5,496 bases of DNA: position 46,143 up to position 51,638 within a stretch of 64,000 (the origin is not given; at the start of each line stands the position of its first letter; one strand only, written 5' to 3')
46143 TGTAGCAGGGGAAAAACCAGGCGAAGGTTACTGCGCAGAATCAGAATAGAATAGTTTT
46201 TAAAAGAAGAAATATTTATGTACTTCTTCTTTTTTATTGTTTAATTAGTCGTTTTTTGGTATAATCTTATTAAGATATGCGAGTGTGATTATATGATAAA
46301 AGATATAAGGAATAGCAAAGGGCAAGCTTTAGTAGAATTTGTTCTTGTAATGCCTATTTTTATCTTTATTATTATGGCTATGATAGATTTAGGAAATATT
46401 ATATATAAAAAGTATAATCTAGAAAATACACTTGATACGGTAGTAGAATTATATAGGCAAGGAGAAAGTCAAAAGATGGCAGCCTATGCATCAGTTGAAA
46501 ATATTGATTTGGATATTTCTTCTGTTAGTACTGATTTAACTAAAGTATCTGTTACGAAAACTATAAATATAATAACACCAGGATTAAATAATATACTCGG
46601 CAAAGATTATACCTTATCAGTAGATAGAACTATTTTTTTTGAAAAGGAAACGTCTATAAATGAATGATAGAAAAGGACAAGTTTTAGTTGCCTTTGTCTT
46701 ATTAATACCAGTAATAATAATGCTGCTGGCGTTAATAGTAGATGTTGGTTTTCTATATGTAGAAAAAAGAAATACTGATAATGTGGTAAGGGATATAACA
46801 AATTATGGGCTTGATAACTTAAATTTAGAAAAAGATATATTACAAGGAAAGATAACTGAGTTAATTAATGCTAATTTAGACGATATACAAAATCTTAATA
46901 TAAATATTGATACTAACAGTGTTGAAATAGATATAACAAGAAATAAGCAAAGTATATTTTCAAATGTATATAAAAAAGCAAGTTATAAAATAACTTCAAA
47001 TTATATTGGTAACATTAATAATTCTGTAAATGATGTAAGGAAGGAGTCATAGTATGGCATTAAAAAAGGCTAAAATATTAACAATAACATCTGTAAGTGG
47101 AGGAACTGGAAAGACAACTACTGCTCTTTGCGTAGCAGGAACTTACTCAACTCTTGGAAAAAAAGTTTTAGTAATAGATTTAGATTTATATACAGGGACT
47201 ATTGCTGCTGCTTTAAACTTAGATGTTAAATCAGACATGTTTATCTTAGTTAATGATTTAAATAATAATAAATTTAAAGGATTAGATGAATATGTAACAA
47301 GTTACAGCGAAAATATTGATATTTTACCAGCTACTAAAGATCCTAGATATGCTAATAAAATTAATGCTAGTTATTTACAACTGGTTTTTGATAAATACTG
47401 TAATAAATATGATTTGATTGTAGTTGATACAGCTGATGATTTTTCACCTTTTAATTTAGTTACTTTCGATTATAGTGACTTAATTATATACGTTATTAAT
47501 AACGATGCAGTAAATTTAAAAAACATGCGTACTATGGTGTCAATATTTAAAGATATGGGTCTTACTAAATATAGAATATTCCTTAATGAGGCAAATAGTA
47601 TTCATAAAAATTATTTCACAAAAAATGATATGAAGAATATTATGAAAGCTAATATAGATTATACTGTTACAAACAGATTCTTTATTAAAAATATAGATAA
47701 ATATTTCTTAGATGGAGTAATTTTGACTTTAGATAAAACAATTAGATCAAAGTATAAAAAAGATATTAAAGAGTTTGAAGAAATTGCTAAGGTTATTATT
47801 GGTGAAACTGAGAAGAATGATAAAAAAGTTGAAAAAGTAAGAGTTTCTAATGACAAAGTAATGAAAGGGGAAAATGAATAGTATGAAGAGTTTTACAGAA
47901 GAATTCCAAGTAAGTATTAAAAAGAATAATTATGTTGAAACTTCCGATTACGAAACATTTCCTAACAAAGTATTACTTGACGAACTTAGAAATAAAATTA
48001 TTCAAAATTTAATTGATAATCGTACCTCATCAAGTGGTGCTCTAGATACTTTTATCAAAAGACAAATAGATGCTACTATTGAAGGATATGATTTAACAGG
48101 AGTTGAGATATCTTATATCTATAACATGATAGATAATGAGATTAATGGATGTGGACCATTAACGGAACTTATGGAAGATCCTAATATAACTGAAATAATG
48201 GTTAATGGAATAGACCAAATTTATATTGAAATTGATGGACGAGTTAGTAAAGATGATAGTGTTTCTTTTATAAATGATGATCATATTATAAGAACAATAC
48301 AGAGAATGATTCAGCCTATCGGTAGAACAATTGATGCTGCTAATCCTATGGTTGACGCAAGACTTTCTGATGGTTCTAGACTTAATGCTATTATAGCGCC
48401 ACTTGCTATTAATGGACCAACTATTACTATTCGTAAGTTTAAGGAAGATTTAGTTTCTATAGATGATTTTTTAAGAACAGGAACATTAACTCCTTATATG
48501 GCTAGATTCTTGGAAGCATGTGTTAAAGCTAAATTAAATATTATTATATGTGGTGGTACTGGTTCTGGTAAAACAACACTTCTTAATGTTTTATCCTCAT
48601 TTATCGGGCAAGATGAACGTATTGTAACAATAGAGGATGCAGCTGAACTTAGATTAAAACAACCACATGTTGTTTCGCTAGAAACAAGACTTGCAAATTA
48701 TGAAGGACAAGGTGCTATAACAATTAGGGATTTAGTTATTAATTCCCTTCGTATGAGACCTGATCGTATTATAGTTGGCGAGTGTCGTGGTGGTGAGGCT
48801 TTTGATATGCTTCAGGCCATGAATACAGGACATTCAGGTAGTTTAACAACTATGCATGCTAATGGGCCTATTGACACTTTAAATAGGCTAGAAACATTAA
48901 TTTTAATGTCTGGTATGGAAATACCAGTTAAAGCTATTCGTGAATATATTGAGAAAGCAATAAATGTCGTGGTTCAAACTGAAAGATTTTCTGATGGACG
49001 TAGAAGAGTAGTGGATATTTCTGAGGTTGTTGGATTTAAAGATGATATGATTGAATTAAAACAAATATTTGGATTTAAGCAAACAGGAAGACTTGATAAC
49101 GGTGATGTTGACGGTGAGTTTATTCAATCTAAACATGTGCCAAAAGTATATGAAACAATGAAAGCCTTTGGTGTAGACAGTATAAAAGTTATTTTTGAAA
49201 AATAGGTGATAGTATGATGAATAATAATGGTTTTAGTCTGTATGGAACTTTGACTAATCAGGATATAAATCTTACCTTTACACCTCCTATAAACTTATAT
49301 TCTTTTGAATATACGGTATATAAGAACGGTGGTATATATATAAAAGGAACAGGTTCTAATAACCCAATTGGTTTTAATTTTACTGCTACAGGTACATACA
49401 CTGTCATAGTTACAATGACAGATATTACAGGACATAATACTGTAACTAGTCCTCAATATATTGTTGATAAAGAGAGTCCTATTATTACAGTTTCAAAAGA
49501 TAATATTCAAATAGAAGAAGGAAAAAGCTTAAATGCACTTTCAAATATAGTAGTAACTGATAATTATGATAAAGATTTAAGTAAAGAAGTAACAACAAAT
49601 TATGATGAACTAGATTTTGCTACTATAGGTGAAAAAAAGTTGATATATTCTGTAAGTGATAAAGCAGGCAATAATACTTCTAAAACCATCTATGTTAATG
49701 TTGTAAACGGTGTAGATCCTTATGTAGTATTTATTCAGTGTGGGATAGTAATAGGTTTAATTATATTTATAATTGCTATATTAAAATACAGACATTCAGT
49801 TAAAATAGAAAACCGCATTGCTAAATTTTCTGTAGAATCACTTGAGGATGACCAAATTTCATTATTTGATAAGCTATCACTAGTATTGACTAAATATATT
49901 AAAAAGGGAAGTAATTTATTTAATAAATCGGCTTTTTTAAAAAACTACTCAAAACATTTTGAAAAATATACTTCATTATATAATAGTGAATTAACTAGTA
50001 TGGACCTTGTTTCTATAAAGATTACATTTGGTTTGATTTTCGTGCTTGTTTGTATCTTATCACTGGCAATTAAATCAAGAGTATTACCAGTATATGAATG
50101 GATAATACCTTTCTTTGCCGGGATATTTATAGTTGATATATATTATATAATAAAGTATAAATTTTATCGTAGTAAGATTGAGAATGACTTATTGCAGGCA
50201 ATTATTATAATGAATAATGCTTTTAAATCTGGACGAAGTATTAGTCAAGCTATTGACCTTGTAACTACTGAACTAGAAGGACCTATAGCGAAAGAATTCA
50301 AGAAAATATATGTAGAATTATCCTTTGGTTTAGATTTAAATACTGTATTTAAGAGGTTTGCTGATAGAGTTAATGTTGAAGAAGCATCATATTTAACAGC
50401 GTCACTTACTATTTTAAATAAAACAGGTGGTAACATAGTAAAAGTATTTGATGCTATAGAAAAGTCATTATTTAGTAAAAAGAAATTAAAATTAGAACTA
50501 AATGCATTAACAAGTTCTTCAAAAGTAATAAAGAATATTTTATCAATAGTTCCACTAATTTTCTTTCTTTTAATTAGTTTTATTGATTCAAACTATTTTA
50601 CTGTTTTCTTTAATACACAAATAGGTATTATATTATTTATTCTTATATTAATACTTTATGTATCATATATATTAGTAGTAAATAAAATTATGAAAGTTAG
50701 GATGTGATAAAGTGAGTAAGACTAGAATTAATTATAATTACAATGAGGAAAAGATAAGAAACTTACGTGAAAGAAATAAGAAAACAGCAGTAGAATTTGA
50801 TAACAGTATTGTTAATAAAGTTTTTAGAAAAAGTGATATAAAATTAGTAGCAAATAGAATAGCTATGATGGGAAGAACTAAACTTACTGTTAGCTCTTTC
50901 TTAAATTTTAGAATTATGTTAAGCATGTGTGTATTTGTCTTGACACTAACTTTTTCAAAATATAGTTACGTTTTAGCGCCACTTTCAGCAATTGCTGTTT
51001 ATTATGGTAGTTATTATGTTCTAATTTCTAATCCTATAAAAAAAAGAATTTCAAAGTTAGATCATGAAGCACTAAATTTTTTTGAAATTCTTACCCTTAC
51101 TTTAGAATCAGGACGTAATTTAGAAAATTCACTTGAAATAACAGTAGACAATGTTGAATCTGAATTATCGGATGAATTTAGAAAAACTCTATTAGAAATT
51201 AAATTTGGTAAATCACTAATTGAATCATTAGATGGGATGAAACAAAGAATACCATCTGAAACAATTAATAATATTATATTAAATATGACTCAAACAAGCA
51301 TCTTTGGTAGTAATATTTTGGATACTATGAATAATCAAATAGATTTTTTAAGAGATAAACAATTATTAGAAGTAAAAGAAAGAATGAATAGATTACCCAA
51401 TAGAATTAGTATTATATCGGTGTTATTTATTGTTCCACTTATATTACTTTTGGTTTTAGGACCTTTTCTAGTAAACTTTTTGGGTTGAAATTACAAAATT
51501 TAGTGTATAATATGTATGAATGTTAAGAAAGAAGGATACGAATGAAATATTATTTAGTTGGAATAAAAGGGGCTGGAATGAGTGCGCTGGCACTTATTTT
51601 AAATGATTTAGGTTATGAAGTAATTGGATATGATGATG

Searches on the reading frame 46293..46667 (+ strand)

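Call 37: search_protein_families(library=ncbifam, proteins=[window:46293-46667:+], max_evalue=0.01)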
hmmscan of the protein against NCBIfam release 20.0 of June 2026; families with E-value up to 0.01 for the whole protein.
window:46293-46667:+ (124 aa): 1 family
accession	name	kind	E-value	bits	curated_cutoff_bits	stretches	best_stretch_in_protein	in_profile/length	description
NF040982.1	ComGD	equivalog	0.0057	17.1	70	1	9-123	2-110/139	competence type IV pilus minor pilin ComGD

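Call 74: search_protein_families(library=pfam, proteins=[window:46293-46667:+], max_evalue=1)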
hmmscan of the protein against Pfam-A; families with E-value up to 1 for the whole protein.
window:46293-46667:+ (124 aa): 4 families
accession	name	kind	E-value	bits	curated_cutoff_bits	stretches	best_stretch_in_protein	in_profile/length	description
PF07811.17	TadE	-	5.7e-11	42.8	22.9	1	10-46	1-37/43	TadE-like protein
PF13400.11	Tad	-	0.096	13.5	22.3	1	10-48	1-38/47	Putative Flp pilus-assembly TadE/G-like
PF23371.1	Vp24_capsid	-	0.13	12.2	27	1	49-120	92-163/192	Capsid protein Vp24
PF02796.21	HTH_7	-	0.21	12.2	23.8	1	39-59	4-23/45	Helix-turn-helix domain of resolvase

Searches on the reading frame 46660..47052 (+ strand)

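Call 37: search_protein_families(library=ncbifam, proteins=[window:46660-47052:+], max_evalue=0.01)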
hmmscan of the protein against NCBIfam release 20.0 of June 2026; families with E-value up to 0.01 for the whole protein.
window:46660-47052:+ (130 aa): 0 families

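Call 74: search_protein_families(library=pfam, proteins=[window:46660-47052:+], max_evalue=1)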
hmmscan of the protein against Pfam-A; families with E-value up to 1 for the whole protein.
window:46660-47052:+ (130 aa): 6 families
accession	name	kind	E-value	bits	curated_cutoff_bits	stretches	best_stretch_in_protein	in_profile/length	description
PF07811.17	TadE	-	5e-06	27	22.9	1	6-45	1-40/43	TadE-like protein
PF13400.11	Tad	-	0.00013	22.6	22.3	1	6-41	1-35/47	Putative Flp pilus-assembly TadE/G-like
PF06898.16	YqfD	-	0.0054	16.1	25.2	1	8-97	84-174/379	Putative stage IV sporulation protein YqfD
PF16964.10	TadF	-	0.0065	16.9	27.3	1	2-98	4-101/178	Putative tight adherence pilin protein F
PF23796.1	DUF7174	-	0.057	13.6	27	1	97-128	31-64/153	Family of unknown function (DUF7174)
PF23172.1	bHLH_NCOA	-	0.076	14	27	1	64-85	49-70/81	Nuclear receptor coactivators bHLH domain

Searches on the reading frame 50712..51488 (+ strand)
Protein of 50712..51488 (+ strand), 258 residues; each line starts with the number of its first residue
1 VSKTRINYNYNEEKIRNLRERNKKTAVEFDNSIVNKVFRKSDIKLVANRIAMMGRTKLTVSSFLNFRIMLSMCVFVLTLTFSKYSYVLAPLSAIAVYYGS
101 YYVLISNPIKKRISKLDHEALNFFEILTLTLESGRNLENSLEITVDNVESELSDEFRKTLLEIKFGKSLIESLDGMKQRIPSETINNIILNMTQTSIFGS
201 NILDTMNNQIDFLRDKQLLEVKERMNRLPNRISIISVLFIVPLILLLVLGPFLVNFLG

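Call 37: search_protein_families(library=ncbifam, proteins=[window:50712-51488:+], max_evalue=0.01)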
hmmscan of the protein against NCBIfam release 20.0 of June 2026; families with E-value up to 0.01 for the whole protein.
window:50712-51488:+ (258 aa): 0 families

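Call 74: search_protein_families(library=pfam, proteins=[window:50712-51488:+], max_evalue=1)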
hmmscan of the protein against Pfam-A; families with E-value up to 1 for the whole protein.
window:50712-51488:+ (258 aa): 2 families
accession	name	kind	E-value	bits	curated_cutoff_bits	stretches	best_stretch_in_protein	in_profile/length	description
PF00482.28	T2SSF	-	3.7e-16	59.6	25.2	1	123-249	1-124/125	Type II secretion system (T2SS), protein F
PF01544.23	CorA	-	0.61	9.8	27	1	185-245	194-249/292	CorA-like Mg2+ transporter protein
